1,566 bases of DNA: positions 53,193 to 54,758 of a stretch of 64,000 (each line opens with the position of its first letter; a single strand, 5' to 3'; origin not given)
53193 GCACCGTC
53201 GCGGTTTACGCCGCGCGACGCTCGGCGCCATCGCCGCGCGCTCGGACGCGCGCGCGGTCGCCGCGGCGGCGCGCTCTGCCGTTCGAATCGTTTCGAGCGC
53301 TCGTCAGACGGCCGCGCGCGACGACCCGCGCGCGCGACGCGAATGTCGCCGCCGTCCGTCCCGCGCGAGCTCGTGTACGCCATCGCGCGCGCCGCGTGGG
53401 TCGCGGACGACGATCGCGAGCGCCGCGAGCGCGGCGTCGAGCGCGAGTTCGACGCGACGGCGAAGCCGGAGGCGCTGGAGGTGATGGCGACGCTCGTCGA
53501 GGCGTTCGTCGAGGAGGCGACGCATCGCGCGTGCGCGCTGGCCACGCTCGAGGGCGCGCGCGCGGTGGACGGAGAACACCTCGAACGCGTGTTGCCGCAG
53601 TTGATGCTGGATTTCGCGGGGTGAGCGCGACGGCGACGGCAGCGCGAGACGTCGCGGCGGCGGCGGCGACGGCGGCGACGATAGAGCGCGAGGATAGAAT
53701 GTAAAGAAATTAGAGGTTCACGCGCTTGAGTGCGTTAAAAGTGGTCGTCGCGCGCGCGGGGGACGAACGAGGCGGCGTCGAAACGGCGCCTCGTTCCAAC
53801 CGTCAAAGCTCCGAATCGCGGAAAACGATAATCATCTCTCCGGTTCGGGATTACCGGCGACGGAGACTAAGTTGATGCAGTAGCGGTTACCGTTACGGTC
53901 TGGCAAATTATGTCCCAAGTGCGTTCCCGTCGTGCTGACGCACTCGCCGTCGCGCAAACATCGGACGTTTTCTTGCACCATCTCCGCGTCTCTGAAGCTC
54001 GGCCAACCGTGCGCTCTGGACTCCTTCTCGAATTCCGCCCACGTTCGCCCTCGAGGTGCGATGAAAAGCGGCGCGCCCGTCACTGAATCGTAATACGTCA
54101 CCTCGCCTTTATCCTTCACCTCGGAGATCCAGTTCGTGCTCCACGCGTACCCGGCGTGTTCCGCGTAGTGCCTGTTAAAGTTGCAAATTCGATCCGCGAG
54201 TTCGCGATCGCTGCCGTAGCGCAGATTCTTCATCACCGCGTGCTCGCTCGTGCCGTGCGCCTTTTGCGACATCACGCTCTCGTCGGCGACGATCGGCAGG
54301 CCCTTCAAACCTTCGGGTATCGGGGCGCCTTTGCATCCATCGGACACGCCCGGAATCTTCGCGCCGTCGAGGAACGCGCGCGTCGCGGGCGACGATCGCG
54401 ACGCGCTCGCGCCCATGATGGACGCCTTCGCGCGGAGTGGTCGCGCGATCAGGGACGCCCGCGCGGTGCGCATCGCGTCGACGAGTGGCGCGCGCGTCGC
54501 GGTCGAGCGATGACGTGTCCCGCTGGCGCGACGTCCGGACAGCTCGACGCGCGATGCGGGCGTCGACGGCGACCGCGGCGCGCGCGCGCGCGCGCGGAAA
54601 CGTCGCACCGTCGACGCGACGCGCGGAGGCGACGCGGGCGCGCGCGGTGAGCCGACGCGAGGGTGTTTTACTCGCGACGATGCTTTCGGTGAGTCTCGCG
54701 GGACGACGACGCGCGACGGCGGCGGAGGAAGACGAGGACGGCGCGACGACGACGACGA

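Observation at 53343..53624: Hidden CENP-X/MHF2 histone-fold gene under antisense and long alternate-frame ORFs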

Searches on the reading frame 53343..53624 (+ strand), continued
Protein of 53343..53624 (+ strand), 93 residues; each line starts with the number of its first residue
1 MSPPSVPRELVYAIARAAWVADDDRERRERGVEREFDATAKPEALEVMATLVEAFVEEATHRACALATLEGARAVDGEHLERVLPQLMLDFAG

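Call 41: fold_search(model_id=the predicted structure, library=pdb)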
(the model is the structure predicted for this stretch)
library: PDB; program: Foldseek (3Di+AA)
matches with E <= 10: 1348; with E <= 0.001: 4
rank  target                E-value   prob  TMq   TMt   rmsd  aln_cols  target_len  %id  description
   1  4dra_H                5.9e-04  1.00  0.66  0.79   3.2        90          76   32  Crystal structure of MHF complex (released 2012-05-16)
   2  3b0b_C                8.2e-04  1.00  0.64  0.78   6.0        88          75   36  Crystal structure of the chicken CENP-S/CENP-X complex (released 2012-03-07)
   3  4dra_E                9.4e-04  1.00  0.66  0.82   2.7        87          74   31  Crystal structure of MHF complex (released 2012-05-16)
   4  4e44_B                9.4e-04  1.00  0.64  0.78   3.2        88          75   33  Crystal structure of the hMHF1/hMHF2 Histone-Fold Tetramer (released 2013-03-20)
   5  7da0_C                1.5e-03  1.00  0.64  0.79   6.1        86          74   37  High-resolution crystal structure of the chicken MHF complex (released 2021-03-17)
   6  5y27_A                7.4e-02  1.00  0.59  0.56   6.0        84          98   19  Crystal structure of Se-Met Dpb4-Dpb3 (released 2018-01-24)
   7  5y26_A                9.7e-02  1.00  0.59  0.57   6.0        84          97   19  Crystal structure of native Dpb4-Dpb3 (released 2018-01-24)
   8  4wnn_B                9.7e-02  0.99  0.56  0.53   5.6        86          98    7  SPT16-H2A-H2B FACT HISTONE Complex (released 2015-10-21)
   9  8oo7_N                9.7e-02  0.96  0.48  0.58   5.6        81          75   18  CryoEM Structure INO80core Hexasome complex composite model state1 (released 2023-07-26)
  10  4g92_B                1.1e-01  1.00  0.63  0.63   2.8        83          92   20  CCAAT-binding complex from Aspergillus nidulans with DNA (released 2012-10-31)
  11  4g91_B                1.1e-01  1.00  0.62  0.63   2.9        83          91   20  CCAAT-binding complex from Aspergillus nidulans (released 2012-10-31)
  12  7wlr_H                1.1e-01  0.99  0.50  0.51   4.9        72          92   11  Cryo-EM structure of the nucleosome containing Komagataella pastoris histones (released 2022-07-13)
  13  6y39_B                1.2e-01  1.00  0.66  0.68   2.9        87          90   20  HapE-P88L mutant CCAAT-binding complex from Aspergillus nidulans with cycA DNA (released 2020-05-27)
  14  6ke9_D                1.3e-01  0.99  0.51  0.50   4.9        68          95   13  The Human Telomeric Nucleosome Displays Distinct Structural and Dynamic Properties (released 2020-04-22)
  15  1b67_A                1.4e-01  0.97  0.44  0.59   6.1        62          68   26  CRYSTAL STRUCTURE OF THE HISTONE HMFA FROM METHANOTHERMUS FERVIDUS (released 2000-01-17)
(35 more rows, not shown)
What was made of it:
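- On CENP-X / MHF2 (Pfam PF09415): The five best Foldseek matches are MHF2/CENP-X chains (call 41).
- Closest known: Vertebrate CENP-X/MHF2. Same: The predicted fold superposes on these chains (target-normalised TM 0.78-0.82, 31-37% identity, call 41).
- Other histone folds are about 100-fold weaker (call 41). All histone folds look alike to Foldseek (call 41). The five best structural matches are CENP-X, and Dpb4 is about 100-fold weaker (call 41).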

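Call 49: list_cluster_members(proteins=[P0035, P0036, P0038, P0039, P0047, P0053, P0055, P0102, P0121, P0097])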
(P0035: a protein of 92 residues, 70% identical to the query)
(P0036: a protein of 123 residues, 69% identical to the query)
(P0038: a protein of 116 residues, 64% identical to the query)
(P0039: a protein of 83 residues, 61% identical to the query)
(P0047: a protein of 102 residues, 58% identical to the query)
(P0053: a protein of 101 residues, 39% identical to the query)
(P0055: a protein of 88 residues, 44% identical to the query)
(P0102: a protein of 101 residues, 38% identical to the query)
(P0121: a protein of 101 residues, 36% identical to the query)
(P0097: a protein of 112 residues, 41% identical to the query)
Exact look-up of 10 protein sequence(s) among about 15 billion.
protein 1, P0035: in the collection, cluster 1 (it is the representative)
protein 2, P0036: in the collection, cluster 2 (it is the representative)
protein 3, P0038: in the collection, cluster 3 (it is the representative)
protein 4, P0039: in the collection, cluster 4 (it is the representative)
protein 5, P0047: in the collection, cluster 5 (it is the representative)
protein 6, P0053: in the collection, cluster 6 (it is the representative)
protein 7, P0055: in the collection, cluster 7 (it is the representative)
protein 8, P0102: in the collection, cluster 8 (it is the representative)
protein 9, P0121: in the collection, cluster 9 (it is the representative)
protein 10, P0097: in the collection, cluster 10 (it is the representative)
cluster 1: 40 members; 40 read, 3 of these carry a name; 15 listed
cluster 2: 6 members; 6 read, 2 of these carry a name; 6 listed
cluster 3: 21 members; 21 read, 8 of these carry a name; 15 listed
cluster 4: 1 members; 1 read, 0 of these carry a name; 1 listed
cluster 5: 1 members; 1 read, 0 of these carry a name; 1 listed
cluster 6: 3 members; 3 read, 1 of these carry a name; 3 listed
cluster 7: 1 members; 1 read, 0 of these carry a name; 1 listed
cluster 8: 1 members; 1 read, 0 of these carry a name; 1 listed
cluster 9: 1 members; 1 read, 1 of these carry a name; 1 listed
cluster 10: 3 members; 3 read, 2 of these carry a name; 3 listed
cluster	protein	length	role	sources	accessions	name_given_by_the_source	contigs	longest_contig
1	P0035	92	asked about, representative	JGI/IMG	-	-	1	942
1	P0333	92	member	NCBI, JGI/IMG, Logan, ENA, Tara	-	centromere protein X | strand:- start:38248 stop:38526 length:279 start_codon:yes stop_codon:yes ...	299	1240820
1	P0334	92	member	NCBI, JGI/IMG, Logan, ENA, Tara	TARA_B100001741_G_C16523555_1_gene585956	centromere protein X | strand:+ start:1000 stop:1278 length:279 start_codon:yes stop_codon:yes gene_type:complete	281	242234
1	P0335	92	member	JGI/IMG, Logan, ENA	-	centromere protein X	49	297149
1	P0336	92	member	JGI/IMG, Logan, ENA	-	-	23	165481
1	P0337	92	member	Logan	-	-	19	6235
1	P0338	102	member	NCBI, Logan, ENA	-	-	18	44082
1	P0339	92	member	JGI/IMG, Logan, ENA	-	-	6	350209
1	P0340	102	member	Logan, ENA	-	-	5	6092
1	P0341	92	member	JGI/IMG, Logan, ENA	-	-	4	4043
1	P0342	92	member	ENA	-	-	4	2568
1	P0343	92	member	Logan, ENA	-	-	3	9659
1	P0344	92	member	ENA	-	-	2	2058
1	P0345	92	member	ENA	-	-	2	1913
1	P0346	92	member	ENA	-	-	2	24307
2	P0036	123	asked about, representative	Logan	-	-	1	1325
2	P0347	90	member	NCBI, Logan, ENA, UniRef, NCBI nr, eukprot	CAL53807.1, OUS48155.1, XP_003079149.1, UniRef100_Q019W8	Centromere protein X [Ostreococcus tauri] | Centromere protein X n=1 Tax=Ostreococcus tauri TaxID=70448 RepID=Q019W8_OSTTA | XP_003079149.1 Centromere protein X [Ostreococcus tauri]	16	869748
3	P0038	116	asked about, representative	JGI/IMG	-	-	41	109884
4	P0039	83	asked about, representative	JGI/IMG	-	-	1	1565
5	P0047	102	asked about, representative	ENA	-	-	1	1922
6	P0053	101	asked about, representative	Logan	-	-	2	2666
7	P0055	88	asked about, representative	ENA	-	-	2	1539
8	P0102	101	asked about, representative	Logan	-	-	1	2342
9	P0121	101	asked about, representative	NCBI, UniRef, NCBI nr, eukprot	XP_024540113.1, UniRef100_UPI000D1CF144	protein MHF2 homolog [Selaginella moellendorffii] | protein MHF2 homolog n=1 Tax=Selaginella moellendorffii TaxID=88036 RepID=UPI000D1CF144 | XP_024540113.1 protein MHF2 homolog [Selaginella moellendorffii]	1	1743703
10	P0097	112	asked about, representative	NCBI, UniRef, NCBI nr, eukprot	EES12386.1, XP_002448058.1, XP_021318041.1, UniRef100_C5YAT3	protein MHF2 homolog [Sorghum bicolor] | Centromere protein X n=1 Tax=Sorghum bicolor TaxID=4558 RepID=C5YAT3_SORBI | XP_002448058.1 protein MHF2 homolog [Sorghum bicolor]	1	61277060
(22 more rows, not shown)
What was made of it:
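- On CENP-X / MHF2 (Pfam PF09415): The closest named relatives are O. tauri Q019W8 'Centromere protein X' and the Sorghum, Selaginella and Zostera MHF2/CENP-X proteins (call 49).
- The nearest named relatives are O. tauri 'Centromere protein X' (Q019W8) and plant 'MHF2 homolog' (call 49). The named orthologues are CENP-X/MHF2 (call 49). The O. tauri orthologue is an annotated gene (call 49).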

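Call 59: search_protein_families(library=pfam, proteins=[P0347], max_evalue=0.01)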
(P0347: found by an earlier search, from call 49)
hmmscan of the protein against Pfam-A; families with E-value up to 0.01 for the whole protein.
P0347 (90 aa): 2 families
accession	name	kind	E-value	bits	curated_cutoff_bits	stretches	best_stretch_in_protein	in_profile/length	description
PF09415.16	CENP-X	-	9.4e-12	45.5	25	1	37-88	19-74/74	CENP-S associating Centromere protein X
PF00808.29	CBFD_NFYB_HMF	-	0.0023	18.6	21.4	1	37-80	21-64/65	Histone-like transcription factor (CBF/NF-Y) and archaeal histone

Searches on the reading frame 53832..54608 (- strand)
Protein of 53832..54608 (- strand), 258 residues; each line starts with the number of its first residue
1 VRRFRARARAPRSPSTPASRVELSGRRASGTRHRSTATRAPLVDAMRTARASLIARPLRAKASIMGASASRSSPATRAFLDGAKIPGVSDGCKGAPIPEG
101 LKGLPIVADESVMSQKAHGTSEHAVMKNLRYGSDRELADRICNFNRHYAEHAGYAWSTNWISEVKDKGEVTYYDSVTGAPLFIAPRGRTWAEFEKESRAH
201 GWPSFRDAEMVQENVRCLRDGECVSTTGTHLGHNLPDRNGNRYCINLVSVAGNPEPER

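Call 4: search_protein_families(library=pfam, proteins=[window:53832-54608:-], max_evalue=1)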
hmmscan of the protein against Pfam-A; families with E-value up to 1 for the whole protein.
window:53832-54608:- (258 aa): 1 family
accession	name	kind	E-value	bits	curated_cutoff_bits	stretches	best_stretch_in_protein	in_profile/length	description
PF01641.26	SelR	-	6e-05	23.4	24.9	1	166-250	25-112/116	SelR domain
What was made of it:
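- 53832..54473 (-): Convergent downstream neighbour, MsrB (methionine sulfoxide reductase B), as in the 213-aa reference model ABO96205.1. Pfam SelR E=6e-5 (call 4).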
